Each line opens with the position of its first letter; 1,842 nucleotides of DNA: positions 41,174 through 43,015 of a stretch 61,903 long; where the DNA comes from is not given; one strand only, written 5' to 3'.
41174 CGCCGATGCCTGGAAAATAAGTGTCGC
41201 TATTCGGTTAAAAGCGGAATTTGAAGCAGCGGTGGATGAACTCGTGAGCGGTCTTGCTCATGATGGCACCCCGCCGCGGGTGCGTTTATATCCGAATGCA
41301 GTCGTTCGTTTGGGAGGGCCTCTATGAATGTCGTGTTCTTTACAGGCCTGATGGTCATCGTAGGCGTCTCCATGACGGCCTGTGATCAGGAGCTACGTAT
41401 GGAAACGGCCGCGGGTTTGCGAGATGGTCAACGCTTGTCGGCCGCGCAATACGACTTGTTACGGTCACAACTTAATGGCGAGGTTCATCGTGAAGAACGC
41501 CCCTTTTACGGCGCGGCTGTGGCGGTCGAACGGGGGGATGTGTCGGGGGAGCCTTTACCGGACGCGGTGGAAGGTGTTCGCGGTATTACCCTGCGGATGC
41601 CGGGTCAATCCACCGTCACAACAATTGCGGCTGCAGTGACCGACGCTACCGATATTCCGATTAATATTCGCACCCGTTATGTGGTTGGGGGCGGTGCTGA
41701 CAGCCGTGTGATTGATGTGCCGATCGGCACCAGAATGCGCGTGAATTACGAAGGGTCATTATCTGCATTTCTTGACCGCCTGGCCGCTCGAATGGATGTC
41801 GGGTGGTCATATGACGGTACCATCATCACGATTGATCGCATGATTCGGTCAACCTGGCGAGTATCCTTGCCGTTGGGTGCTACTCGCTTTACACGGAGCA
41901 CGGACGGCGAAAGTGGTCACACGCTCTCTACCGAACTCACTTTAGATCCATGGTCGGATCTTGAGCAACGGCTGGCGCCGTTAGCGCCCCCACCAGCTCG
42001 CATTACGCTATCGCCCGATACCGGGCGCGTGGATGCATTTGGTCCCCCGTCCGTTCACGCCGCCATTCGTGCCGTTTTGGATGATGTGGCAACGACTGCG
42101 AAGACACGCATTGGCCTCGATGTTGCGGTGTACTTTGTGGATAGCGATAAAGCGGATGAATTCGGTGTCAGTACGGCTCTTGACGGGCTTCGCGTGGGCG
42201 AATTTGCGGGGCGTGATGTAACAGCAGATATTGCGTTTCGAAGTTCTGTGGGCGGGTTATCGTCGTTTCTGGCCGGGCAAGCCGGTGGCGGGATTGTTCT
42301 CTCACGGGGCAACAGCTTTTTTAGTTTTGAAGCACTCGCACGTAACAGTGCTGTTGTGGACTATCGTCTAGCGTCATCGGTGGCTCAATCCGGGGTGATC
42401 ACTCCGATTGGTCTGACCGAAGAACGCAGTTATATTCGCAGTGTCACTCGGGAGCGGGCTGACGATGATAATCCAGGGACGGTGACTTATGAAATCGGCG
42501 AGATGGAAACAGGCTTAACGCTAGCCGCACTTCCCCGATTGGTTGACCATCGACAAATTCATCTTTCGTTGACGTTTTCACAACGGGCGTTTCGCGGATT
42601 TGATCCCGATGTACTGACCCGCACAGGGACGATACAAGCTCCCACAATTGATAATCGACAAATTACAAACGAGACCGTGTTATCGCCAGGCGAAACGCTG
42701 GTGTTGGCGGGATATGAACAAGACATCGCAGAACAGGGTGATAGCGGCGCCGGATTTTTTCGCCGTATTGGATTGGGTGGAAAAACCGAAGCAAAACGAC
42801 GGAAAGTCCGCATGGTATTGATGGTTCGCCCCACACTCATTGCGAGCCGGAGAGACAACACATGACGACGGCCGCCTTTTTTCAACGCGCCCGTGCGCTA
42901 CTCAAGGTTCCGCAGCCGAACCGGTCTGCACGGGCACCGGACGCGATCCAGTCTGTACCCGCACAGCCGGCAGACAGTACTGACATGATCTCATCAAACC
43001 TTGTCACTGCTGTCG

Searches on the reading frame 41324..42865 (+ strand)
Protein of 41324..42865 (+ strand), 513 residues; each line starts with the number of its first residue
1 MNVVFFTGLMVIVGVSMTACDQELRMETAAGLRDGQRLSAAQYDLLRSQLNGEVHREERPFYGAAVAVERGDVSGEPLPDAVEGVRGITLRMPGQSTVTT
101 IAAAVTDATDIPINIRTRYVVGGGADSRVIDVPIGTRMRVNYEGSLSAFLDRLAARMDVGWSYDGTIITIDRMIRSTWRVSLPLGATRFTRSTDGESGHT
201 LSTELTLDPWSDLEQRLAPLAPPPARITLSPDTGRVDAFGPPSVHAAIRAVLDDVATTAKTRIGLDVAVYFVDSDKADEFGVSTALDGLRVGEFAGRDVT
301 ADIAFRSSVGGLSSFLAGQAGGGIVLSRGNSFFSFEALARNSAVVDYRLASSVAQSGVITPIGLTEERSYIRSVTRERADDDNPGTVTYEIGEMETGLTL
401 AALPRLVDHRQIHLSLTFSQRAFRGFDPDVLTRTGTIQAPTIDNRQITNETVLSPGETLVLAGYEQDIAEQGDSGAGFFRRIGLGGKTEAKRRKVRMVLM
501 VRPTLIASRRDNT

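Call 19: search_protein_families(library=pfam, proteins=[window:41324-42865:+], max_evalue=0.01)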
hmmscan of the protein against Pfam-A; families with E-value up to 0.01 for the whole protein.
window:41324-42865:+ (513 aa): 1 family
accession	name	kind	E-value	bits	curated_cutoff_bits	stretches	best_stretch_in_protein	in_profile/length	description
PF00263.26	Secretin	-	1.1e-10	41.8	27.5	1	375-506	38-168/169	Bacterial type II and III secretion system protein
